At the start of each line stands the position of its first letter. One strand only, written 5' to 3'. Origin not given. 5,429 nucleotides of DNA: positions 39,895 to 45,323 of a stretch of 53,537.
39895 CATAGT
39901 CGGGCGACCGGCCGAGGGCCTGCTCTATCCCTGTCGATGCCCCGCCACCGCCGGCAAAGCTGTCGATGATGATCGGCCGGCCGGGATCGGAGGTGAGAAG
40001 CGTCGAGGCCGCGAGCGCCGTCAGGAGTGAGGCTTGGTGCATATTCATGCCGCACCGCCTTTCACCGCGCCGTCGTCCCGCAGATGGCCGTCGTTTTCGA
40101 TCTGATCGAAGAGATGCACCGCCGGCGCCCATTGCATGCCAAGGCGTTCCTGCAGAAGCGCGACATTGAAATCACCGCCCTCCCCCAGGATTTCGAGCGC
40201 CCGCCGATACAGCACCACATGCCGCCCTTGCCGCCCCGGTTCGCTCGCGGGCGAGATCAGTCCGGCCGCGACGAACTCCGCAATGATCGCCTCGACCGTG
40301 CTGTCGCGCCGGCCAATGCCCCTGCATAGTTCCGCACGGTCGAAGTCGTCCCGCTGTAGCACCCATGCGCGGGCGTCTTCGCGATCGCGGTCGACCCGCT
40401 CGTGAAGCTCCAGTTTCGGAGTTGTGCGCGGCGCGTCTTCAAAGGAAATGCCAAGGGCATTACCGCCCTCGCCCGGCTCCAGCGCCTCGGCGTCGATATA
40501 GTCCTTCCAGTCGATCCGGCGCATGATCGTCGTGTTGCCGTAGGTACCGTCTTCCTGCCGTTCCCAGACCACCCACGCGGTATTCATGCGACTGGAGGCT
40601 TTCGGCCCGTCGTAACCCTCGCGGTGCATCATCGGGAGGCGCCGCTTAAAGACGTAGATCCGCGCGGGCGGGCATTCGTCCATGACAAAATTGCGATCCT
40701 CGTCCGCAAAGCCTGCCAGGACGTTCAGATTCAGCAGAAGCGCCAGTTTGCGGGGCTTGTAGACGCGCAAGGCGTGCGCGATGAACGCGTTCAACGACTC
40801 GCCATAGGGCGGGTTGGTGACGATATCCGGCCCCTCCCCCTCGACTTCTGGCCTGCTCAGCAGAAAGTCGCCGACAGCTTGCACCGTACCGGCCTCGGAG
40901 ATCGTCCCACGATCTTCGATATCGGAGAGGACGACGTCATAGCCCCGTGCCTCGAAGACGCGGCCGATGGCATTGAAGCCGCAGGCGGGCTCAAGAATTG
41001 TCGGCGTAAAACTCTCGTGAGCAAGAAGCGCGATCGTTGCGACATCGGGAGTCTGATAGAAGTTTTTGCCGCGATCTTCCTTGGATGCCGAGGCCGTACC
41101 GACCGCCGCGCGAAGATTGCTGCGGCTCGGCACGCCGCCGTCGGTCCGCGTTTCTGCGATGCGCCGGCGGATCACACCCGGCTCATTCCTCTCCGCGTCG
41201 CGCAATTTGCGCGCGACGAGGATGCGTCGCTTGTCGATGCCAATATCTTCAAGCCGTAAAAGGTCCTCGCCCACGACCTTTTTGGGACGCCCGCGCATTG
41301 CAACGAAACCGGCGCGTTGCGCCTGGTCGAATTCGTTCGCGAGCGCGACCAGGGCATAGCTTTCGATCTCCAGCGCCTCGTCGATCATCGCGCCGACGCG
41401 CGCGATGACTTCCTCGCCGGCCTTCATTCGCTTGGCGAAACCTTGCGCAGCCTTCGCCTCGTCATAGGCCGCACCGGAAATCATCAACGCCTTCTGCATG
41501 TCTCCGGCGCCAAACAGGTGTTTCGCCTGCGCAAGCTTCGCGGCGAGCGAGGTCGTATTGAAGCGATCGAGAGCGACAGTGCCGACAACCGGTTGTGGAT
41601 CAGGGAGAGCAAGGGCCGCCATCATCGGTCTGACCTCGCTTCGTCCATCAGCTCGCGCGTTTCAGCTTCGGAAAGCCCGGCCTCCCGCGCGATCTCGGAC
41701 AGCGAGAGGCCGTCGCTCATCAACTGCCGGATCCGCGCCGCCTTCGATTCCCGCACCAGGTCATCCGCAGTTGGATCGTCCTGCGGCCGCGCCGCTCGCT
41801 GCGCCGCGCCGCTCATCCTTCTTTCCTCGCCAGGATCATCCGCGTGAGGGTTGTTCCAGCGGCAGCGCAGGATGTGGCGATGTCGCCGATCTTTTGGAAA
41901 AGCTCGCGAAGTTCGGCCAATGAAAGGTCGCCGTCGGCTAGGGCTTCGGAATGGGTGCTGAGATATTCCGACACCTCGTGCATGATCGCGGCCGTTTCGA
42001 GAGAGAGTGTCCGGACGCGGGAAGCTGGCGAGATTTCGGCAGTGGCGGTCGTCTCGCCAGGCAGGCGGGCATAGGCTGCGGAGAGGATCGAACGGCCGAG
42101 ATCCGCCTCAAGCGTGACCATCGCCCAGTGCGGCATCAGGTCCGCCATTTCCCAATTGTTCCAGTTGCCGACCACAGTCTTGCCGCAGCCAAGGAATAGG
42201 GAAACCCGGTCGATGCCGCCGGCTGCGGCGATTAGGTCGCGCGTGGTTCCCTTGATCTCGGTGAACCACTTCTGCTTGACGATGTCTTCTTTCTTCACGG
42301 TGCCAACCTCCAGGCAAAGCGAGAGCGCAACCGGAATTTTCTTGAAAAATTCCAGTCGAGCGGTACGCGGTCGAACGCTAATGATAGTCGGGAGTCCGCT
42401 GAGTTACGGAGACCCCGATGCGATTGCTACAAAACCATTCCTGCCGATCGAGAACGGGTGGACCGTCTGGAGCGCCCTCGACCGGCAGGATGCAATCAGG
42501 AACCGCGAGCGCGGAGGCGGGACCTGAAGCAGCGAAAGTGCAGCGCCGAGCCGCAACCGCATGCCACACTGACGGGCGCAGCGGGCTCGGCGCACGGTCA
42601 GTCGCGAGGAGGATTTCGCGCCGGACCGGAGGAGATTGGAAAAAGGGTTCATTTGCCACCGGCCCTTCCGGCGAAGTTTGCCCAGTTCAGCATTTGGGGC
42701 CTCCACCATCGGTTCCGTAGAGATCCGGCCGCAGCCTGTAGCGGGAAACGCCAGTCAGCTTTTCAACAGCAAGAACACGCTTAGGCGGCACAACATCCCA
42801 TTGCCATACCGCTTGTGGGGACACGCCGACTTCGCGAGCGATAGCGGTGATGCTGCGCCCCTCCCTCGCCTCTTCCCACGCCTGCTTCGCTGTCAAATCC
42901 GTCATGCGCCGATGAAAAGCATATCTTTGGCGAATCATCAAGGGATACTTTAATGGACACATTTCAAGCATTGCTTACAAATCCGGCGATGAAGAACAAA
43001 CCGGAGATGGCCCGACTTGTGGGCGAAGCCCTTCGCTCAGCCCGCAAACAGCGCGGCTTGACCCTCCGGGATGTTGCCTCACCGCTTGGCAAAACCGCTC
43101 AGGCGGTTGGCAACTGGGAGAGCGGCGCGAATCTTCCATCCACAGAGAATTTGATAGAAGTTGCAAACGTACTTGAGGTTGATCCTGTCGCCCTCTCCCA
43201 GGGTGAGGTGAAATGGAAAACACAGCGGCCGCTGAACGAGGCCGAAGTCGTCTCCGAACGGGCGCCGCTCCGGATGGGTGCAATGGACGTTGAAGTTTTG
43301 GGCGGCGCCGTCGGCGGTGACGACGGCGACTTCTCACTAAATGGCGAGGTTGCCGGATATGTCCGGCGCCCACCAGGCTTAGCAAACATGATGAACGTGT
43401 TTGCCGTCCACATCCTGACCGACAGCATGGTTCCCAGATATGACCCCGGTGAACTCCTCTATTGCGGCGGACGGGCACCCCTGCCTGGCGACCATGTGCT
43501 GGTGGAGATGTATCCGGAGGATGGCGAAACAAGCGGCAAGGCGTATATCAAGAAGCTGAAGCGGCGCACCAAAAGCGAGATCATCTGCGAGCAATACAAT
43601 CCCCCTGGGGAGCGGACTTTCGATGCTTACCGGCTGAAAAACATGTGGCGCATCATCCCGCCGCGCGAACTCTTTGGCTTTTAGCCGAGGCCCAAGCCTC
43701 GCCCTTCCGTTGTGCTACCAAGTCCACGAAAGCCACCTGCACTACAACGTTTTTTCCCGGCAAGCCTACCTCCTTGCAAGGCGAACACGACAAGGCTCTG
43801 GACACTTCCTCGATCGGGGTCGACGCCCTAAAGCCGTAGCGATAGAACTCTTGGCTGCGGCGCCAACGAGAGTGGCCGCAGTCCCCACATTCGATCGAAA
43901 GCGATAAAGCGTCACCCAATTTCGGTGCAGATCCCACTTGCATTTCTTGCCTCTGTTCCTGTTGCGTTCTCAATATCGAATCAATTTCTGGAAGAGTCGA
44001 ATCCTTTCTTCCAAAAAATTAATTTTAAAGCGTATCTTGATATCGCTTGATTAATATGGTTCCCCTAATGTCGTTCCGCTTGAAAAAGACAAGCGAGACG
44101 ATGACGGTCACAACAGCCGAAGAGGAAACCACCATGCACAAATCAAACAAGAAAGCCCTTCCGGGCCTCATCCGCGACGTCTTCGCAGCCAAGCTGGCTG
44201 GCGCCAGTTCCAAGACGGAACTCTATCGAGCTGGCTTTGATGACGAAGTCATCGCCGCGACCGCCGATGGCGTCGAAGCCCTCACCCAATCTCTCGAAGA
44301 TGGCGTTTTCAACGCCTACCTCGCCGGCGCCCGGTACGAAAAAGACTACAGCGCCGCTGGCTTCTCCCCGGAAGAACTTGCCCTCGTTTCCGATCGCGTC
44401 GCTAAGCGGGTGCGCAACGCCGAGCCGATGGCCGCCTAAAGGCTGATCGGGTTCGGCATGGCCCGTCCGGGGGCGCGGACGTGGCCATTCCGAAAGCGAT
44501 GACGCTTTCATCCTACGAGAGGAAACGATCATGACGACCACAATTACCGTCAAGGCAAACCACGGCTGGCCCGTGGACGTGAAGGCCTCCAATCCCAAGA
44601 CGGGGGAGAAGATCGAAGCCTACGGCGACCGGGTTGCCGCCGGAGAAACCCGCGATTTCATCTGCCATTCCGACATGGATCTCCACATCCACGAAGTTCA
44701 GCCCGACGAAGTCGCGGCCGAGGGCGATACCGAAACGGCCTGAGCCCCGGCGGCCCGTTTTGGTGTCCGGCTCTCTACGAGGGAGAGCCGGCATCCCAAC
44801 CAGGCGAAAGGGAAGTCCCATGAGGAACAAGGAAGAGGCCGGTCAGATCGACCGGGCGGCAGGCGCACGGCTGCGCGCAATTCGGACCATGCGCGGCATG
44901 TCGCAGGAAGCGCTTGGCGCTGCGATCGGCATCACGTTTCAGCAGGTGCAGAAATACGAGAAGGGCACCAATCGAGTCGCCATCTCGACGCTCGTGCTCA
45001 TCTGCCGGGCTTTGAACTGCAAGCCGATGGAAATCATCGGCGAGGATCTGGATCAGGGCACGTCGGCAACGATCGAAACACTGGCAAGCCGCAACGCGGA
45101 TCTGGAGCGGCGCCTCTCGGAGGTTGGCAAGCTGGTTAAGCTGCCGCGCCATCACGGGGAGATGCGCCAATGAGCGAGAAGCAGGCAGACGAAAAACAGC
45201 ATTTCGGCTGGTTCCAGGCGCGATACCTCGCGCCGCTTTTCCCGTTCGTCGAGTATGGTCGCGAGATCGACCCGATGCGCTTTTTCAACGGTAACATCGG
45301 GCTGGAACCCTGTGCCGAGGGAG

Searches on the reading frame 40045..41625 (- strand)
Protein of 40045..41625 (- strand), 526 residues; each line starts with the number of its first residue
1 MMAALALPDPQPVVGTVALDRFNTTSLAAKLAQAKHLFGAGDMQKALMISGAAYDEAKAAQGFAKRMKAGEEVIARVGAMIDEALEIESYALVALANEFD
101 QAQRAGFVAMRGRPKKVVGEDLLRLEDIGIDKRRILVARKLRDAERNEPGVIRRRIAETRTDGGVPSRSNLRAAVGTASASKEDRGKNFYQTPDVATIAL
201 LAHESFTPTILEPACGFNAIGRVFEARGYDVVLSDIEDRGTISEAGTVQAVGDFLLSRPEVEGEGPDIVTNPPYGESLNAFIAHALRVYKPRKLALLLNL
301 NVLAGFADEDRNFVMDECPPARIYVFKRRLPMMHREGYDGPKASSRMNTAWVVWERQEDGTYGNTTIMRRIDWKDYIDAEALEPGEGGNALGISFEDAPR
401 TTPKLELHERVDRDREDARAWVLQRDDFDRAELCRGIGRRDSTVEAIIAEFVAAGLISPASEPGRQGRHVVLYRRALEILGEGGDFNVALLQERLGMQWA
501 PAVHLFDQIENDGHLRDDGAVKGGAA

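Call 9: search_protein_families(library=pfam, proteins=[window:40045-41625:-], max_evalue=0.01)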
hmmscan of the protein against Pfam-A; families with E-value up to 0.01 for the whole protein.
window:40045-41625:- (526 aa): 0 families

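Call 11: search_protein_families(library=phrogs, proteins=[window:40045-41625:-], max_evalue=0.001)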
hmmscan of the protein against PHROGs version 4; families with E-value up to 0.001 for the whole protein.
window:40045-41625:- (526 aa): 1 family
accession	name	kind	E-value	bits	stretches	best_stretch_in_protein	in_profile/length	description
phrog_799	-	other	8.1e-93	313.1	1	17-438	41-426/458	DNA methyltransferase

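Call 36: search_protein_families(library=ncbifam, proteins=[window:40045-41625:-], max_evalue=0.01)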
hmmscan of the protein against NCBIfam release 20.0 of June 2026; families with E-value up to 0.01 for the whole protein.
window:40045-41625:- (526 aa): 0 families

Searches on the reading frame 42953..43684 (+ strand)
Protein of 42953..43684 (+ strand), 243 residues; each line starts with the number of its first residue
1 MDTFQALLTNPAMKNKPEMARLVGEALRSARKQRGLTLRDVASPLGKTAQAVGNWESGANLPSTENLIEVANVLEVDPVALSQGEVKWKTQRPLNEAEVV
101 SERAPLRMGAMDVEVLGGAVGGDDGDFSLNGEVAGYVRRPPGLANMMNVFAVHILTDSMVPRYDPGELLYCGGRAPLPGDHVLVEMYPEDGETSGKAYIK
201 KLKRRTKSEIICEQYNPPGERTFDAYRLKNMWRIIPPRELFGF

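Call 9: search_protein_families(library=pfam, proteins=[window:42953-43684:+], max_evalue=0.01)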
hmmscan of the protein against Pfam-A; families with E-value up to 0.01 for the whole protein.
window:42953-43684:+ (243 aa): 3 families
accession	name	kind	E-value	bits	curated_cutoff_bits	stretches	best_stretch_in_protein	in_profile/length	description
PF01381.28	HTH_3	-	7.4e-12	45.6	23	1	27-79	1-53/55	Helix-turn-helix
PF13560.12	HTH_31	-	3.3e-09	37.4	27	1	24-79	3-59/64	Helix-turn-helix domain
PF12844.13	HTH_19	-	4.3e-09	36.6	30.2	1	24-85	1-62/64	Helix-turn-helix domain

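Call 62: find_encoding_contigs(protein=window:42953-43684:+, flank=10000, max_places=10)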
Protein window:42953-43684:+ (243 aa): 11 contigs read that carry it; 5 places shown.
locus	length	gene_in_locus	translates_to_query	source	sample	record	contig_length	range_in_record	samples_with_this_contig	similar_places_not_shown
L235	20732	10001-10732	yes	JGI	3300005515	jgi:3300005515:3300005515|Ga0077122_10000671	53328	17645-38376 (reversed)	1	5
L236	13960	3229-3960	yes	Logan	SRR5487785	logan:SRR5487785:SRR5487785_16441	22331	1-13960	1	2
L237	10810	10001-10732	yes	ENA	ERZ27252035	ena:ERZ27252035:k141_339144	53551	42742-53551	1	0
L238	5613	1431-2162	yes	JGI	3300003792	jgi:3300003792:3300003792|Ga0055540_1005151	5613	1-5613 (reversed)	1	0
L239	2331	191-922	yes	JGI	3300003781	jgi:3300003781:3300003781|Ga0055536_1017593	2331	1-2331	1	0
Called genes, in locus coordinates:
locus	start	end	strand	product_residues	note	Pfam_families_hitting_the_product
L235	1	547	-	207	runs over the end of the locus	-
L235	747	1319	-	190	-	-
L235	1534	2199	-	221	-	PF02357:NusG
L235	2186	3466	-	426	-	PF13730:HTH_36, PF13545:HTH_Crp_2 (weak)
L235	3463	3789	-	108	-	-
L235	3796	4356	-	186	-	-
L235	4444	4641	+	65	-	-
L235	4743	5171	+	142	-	PF15970:HicB-like_2, PF15919:HicB_lk_antitox (weak)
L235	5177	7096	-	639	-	PF00145:DNA_methylase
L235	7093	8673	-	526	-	-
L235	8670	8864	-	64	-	-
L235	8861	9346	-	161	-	-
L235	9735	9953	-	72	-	PF13542:HTH_Tnp_ISL3 (weak), PF15943:YdaS_toxin, PF14549:P22_Cro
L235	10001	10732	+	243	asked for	PF13560:HTH_31, PF01381:HTH_3, PF12844:HTH_19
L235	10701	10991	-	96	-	-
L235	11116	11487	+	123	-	-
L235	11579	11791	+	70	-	-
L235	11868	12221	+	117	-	PF13560:HTH_31, PF01381:HTH_3, PF13443:HTH_26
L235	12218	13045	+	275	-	-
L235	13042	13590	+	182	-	-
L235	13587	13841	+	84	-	-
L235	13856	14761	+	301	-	PF07505:DUF5131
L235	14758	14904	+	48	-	-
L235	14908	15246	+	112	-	-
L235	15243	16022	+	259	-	-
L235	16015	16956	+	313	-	-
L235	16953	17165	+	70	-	-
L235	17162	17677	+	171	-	-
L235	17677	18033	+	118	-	-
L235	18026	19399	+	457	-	-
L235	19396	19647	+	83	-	-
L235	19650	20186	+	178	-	-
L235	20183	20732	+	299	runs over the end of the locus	-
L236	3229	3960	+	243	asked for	PF13560:HTH_31, PF01381:HTH_3, PF12844:HTH_19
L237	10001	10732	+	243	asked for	PF13560:HTH_31, PF01381:HTH_3, PF12844:HTH_19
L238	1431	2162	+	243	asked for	PF13560:HTH_31, PF01381:HTH_3, PF12844:HTH_19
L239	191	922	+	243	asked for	PF13560:HTH_31, PF01381:HTH_3, PF12844:HTH_19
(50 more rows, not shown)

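Call 80: search_protein_families(library=pfam, proteins=[L235:9735-9953:-, L235:11116-11487:+, L235:13042-13590:+], max_evalue=0.01)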
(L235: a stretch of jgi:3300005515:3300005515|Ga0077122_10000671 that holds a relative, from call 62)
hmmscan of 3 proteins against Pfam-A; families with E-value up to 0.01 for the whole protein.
L235:9735-9953:- (72 aa): 7 families
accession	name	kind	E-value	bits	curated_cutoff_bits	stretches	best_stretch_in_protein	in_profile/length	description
PF15943.11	YdaS_toxin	-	5.2e-14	52.3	30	1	20-65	12-63/65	Bacterial toxin YdaS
PF14549.12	P22_Cro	-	8.4e-08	32.3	30.2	1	19-52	12-46/60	DNA-binding transcriptional regulator Cro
PF13542.12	HTH_Tnp_ISL3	-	8.5e-06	25.6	27.4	1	1-36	12-46/51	Helix-turn-helix domain of transposase family ISL3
PF13384.12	HTH_23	-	0.0002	21.5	24.6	1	13-36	14-37/50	Homeodomain-like domain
PF13518.12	HTH_28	-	0.00089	19.7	25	1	12-36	8-32/52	Helix-turn-helix domain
PF13404.12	HTH_AsnC-type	-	0.0015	18.7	27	1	17-35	18-36/42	AsnC-type helix-turn-helix domain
PF02796.21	HTH_7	-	0.0028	18.2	23.8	1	14-33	19-38/45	Helix-turn-helix domain of resolvase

L235:11116-11487:+ (123 aa): 0 families

L235:13042-13590:+ (182 aa): 1 family
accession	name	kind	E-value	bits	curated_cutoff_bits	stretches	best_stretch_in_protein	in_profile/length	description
PF12804.13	NTP_transf_3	-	0.0025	18.4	27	1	43-113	45-117/160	MobA-like NTP transferase domain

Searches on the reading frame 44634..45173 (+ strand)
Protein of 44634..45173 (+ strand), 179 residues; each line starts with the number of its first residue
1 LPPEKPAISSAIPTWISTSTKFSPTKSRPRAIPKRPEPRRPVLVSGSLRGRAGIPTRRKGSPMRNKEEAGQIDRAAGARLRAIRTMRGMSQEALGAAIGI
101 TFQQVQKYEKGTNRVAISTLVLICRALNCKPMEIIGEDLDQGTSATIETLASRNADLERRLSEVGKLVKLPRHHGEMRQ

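Call 10: search_protein_families(library=pfam, proteins=[window:44634-45173:+], max_evalue=0.01)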
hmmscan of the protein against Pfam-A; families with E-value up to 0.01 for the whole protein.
window:44634-45173:+ (179 aa): 4 families
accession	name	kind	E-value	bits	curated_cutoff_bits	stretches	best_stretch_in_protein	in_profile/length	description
PF01381.28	HTH_3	-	3.5e-14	53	23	1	80-133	1-54/55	Helix-turn-helix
PF13443.12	HTH_26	-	2.2e-11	44.2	22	1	79-135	1-58/63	Cro/C1-type HTH DNA-binding domain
PF13560.12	HTH_31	-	7.1e-09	36.3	27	1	77-130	3-57/64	Helix-turn-helix domain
PF12844.13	HTH_19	-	0.006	16.9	30.2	1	77-120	1-44/64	Helix-turn-helix domain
